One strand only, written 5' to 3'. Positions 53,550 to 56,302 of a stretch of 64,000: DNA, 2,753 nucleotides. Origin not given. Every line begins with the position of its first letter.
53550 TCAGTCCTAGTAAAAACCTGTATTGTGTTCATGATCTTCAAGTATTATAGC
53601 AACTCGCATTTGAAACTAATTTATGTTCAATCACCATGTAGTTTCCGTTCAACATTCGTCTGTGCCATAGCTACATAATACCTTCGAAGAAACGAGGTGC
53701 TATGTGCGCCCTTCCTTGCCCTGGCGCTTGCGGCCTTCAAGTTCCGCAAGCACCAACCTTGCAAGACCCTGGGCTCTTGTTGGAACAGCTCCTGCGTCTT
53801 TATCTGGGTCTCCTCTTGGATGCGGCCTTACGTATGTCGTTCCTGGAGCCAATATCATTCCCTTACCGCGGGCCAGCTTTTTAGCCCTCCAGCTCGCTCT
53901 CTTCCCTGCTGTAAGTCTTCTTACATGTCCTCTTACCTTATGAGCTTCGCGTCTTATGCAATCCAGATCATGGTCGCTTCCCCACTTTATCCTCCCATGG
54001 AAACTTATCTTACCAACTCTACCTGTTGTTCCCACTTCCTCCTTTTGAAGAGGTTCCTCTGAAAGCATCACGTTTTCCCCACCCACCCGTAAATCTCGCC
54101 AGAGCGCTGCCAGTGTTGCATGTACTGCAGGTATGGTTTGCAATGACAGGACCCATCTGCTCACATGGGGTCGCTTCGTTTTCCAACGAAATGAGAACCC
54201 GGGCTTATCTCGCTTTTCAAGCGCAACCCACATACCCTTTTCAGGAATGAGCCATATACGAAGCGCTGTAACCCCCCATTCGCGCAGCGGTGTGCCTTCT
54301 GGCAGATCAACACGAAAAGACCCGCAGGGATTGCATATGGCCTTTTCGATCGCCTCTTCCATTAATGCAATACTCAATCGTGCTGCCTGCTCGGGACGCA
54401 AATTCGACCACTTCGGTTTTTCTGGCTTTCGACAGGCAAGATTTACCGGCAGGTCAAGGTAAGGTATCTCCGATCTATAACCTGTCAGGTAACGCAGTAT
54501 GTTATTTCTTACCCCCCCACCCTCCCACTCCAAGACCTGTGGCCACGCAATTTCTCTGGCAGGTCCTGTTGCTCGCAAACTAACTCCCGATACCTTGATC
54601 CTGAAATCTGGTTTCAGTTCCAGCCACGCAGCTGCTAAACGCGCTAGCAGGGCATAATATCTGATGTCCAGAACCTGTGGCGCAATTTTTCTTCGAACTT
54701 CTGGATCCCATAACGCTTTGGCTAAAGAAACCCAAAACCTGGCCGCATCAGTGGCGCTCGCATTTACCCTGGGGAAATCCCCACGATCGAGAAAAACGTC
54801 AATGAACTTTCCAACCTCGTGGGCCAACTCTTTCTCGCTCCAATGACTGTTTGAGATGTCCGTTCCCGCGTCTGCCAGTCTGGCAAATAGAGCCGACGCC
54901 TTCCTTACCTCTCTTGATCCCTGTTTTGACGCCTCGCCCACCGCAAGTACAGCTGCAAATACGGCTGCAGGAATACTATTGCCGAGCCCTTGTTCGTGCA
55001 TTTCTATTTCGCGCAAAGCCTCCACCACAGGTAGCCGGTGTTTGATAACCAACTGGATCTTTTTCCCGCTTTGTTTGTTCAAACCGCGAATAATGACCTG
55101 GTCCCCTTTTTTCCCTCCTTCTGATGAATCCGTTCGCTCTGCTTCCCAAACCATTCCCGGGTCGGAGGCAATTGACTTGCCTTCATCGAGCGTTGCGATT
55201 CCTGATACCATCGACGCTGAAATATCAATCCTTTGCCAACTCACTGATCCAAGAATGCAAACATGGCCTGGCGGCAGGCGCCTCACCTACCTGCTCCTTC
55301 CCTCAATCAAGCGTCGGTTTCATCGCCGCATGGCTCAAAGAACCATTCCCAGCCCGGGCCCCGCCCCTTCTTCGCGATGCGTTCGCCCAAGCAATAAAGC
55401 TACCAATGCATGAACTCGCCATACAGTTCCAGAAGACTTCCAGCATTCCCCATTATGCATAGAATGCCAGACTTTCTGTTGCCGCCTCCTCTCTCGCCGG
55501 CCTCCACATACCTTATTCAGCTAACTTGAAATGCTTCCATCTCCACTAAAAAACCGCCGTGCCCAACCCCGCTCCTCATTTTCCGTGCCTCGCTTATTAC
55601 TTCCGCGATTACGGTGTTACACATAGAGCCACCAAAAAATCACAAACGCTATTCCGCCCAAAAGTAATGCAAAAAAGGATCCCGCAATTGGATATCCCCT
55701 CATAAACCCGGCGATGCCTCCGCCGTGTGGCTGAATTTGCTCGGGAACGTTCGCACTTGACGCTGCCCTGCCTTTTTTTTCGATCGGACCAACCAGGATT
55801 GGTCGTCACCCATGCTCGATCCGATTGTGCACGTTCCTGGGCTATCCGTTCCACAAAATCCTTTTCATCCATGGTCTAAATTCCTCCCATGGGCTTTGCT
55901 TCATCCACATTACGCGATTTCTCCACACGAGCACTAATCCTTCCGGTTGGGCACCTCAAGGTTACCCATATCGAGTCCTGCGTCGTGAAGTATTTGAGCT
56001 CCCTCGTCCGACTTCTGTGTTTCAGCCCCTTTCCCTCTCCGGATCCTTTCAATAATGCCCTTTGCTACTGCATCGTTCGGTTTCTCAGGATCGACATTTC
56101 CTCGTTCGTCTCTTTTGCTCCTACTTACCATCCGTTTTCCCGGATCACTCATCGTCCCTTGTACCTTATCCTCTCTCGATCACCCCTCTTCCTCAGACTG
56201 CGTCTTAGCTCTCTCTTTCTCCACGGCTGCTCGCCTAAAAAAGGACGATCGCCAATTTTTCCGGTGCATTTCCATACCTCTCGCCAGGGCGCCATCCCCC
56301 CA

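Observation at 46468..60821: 14-kb minus-strand operon resembling a dsDNA-transfer/replication module with unusual passengers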

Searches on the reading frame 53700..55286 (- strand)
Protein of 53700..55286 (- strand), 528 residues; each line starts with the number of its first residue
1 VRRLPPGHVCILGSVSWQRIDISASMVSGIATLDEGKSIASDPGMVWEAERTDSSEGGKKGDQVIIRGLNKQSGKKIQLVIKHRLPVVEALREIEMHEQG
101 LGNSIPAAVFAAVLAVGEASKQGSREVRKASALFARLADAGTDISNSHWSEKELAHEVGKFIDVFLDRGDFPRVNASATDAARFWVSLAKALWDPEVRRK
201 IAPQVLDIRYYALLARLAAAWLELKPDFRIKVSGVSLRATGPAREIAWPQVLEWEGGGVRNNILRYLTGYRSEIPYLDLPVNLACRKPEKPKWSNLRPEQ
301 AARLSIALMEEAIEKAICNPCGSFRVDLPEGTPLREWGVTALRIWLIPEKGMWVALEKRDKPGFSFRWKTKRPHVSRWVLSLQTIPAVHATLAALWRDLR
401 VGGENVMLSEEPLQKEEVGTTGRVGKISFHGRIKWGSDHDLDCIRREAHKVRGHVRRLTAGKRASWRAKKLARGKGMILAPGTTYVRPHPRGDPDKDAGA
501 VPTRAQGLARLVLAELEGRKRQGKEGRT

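Call 4: search_protein_families(library=pfam, proteins=[window:53700-55286:-], max_evalue=0.01)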
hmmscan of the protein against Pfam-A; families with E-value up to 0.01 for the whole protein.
window:53700-55286:- (528 aa): 0 families

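Call 5: search_protein_families(library=padloc, proteins=[window:53700-55286:-], max_evalue=0.01)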
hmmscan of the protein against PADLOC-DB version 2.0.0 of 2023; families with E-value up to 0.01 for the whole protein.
window:53700-55286:- (528 aa): 0 families

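Call 20: search_protein_families(library=ncbifam, proteins=[window:53700-55286:-], max_evalue=0.1)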
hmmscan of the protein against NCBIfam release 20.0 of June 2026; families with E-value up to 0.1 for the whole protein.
window:53700-55286:- (528 aa): 0 families

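Call 62: find_homologous_proteins(query=window:53700-55286:-, max_evalue=0.001)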
Query window:53700-55286:- (528 aa): 15 proteins with E <= 0.001 among 8000 candidates.
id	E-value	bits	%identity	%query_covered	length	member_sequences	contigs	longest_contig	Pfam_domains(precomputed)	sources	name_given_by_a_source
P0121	0.0e+0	1196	100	100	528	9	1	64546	-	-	-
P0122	1.2e-106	376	45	81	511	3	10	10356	-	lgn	-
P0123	2.0e-106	375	44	88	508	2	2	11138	-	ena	-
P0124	4.2e-106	374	42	90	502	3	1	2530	-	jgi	jgi:hypothetical protein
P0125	1.6e-102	362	41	90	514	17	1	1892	-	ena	-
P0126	1.8e-102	362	41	90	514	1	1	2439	-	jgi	jgi:hypothetical protein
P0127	2.5e-102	362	45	81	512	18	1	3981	-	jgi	-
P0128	1.1e-98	349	40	95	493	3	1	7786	-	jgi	-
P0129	7.5e-96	340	40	83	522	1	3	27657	-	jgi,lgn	-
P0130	1.8e-95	339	39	91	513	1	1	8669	-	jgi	jgi:hypothetical protein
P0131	2.6e-94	335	38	92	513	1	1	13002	-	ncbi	ncbi:MAG: hypothetical protein P8Z41_04930 [Anaerolineales bacterium]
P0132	3.6e-53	199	40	58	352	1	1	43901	-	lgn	-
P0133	2.5e-51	193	35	80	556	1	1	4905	-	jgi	-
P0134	1.6e-50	191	34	81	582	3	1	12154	-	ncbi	-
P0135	8.8e-45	172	32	80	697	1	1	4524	-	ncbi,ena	-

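Call 75: predict_structure(alignment_id=A6)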
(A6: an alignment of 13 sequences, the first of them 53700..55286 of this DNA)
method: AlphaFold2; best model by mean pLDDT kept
length: 528 residues; sequences in the alignment: 13
mean_pLDDT: 81.6   pTM: 0.78
mean pLDDT of the five models: 81.6, 81.5, 81.4, 80.1, 77.7
residues with pLDDT >= 90: 198; 70-90: 228; 50-70: 62; < 50: 40
segments of 3 or more residues with pLDDT < 50: 1-6, 56-60, 283-291, 411-423, 525-528
pLDDT, mean of each block of 10 residues (from residue 1): 53 82 68 86 91 56 85 88 86 89 86 94 89 92 78 96 88 88 95 93 83 90 90 91 87 92 94 76 42 74 91 87 90 83 92 91 90 81 83 92 67 41 67 78 62 86 90 90 86 63 79 82 48
secondary structure, 60 per line:
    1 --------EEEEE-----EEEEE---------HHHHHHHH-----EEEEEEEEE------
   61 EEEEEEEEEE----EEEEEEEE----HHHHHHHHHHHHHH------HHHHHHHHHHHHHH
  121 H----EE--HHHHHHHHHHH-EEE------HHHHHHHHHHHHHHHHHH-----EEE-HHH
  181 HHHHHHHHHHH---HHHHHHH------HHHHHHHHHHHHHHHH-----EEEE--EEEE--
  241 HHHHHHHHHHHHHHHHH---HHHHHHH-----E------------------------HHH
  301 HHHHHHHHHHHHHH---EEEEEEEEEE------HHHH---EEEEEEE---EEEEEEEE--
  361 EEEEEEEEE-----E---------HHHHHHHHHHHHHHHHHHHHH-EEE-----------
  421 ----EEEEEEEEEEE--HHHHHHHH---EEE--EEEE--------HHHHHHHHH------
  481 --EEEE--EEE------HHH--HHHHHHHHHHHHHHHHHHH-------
elements in order: E9-13 E19-23 H33-40 E46-54 E61-70 E75-82 H87-100 H107-121 H130-140 E142-144 H151-168 E174-176 H178-191 H195-201 H208-223 E229-232 E235-238 H241-257 H261-267 H298-314 E318-327 H334-337 E341-347 E351-358 E361-369 H385-405 E407-409 E425-435 H438-445 E449-451 E454-457 H466-474 E483-486 E489-491 H503-521

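Call 78: fold_search(model_id=the predicted structure, library=pdb)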
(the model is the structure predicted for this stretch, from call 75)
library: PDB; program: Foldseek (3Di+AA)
matches with E <= 10: 702; with E <= 0.001: 0
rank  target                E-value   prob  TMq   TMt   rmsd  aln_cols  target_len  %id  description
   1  5jtg_E                6.9e-02  0.10  0.07  0.10  20.7       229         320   10  Crystal structure of Thermotoga maritima mutant D89K/D253K (released 2017-01-25)
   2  6hmj_A                1.7e-01  0.08  0.07  0.09  24.4       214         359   13  Structure of an RNA-binding Light-Oxygen-Voltage Receptor (released 2019-08-28)
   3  9mvg_A                3.4e-01  0.23  0.08  0.24  14.4       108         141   13  Structure of SciW variant L66A bound to the Rhs1 transmembrane domain (released 2026-01-28)
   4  3hlz_B                3.9e-01  0.09  0.09  0.17  17.4       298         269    8  Crystal structure of BT_1490 (NP_810393.1) from BACTEROIDES THETAIOTAOMICRON VPI-5482 at 1.50 A resolution (released 2009-06-16)
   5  3rqb_A                4.4e-01  0.08  0.06  0.10  11.2        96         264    4  Crystal Structure of Conserved Protein of Unknown Function with Hot dog Fold from Alicyclobacillus acidocaldarius (released 2011-05-18)
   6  3hlz_A                4.4e-01  0.07  0.10  0.16  16.1       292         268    8  Crystal structure of BT_1490 (NP_810393.1) from BACTEROIDES THETAIOTAOMICRON VPI-5482 at 1.50 A resolution (released 2009-06-16)
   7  6kac_P                5.7e-01  0.15  0.08  0.19  16.1       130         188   12  Cryo-EM structure of the C2S2-type PSII-LHCII supercomplex from Chlamydomonas reihardtii (released 2019-10-23)
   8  2og9_A                5.7e-01  0.05  0.08  0.11  18.8       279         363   11  Crystal Structure of mandelate racemase/muconate lactonizing enzyme from Polaromonas sp. JS666 (released 2007-02-27)
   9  6e8a_B                6.0e-01  0.15  0.08  0.25  13.1       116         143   10  Crystal structure of DcrB from Salmonella enterica at 1.92 Angstroms resolution (released 2018-10-31)
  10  1psu_A                6.3e-01  0.10  0.07  0.19  11.3       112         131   12  Structure of the E. coli PaaI protein from the phyenylacetic acid degradation operon (released 2003-07-08)
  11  8tmb_D                6.3e-01  0.06  0.08  0.10  20.0       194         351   11  Cryo-EM structure of CorA in complex with conformation-specific synthetic antibody C12 and 20 mM MgCl2, State MG20-1 (released 2025-02-12)
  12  7emf_0                6.7e-01  0.04  0.09  0.15  24.1       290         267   11  Human Mediator (deletion of MED1-IDR) in a Tail-extended conformation (released 2021-05-05)
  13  7f9o_a                7.4e-01  0.08  0.07  0.17  15.7       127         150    9  PSI-NDH supercomplex of Barley (released 2021-12-22)
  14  3rqb_B                7.4e-01  0.06  0.07  0.10  11.4       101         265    8  Crystal Structure of Conserved Protein of Unknown Function with Hot dog Fold from Alicyclobacillus acidocaldarius (released 2011-05-18)
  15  9mvg_D                7.8e-01  0.14  0.08  0.25  14.0       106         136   13  Structure of SciW variant L66A bound to the Rhs1 transmembrane domain (released 2026-01-28)
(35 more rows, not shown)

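Call 84: fold_search(model_id=the predicted structure, library=viral)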
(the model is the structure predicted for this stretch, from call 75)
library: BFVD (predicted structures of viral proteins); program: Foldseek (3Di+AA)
matches with E <= 10: 660; with E <= 0.001: 0
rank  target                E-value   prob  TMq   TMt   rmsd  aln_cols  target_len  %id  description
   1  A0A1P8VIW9            1.0e-01  0.14  0.13  0.10  16.4       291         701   10  Envelope glycoprotein H [Murid betaherpesvirus 3]
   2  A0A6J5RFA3            1.1e-01  0.07  0.08  0.11  22.7       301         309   12  Endonuclease relaxase, MobA/VirD2 [uncultured Caudovirales phage]
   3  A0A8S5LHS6            1.3e-01  0.12  0.08  0.11  18.9       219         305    9  PlyB like endolysin [Myoviridae sp. ctbwh6]
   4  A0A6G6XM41            2.0e-01  0.75  0.07  0.28   3.9        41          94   15  (no name in the UniProt tables at hand)
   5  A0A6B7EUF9            3.0e-01  0.08  0.08  0.14  17.4       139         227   14  (no name in the UniProt tables at hand)
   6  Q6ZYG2                4.7e-01  0.16  0.09  0.20  11.3       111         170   12  Uncharacterized protein [Pyrobaculum spherical virus (isolate United States/Yellowstone)]
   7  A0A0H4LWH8            4.7e-01  0.16  0.08  0.10  11.1       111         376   10  Uncharacterized protein (Fragment) [Lutzomyia reovirus 2]
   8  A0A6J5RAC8            5.3e-01  0.54  0.11  0.43   6.6        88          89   15  Uncharacterized protein [uncultured Caudovirales phage]
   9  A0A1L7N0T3            5.6e-01  0.05  0.08  0.13  20.8       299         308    9  Uncharacterized protein [Ralstonia phage RP12]
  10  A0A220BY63            5.9e-01  0.28  0.08  0.36  11.9       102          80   14  (no name in the UniProt tables at hand)
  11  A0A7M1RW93            5.9e-01  0.25  0.06  0.06  10.4        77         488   13  Uncharacterized protein [uncultured phage cr1_1]
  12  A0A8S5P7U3            5.9e-01  0.11  0.05  0.07  11.3        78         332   10  Fibritin C-terminal region [Podoviridae sp. ctU7u6]
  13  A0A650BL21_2          5.9e-01  0.02  0.09  0.05  27.9       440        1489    9  Replicase polyprotein 1ab [Botrylloides leachii nidovirus]
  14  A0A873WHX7            6.2e-01  0.57  0.07  0.28   3.6        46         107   20  (no name in the UniProt tables at hand)
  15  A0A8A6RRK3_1          6.2e-01  0.02  0.07  0.05  19.6       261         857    9  Polyprotein (Fragment) [Hymenopteran flavi-related virus]
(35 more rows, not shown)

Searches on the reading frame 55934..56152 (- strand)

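Call 21: search_protein_families(library=pfam, proteins=[window:55934-56152:-], max_evalue=0.1)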
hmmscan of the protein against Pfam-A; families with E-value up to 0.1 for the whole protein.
window:55934-56152:- (72 aa): 1 family
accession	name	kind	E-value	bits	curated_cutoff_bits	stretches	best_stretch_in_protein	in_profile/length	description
PF13338.12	AbiEi_4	-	0.061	13.9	25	0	27-40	31-44/49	Transcriptional regulator, AbiEi antitoxin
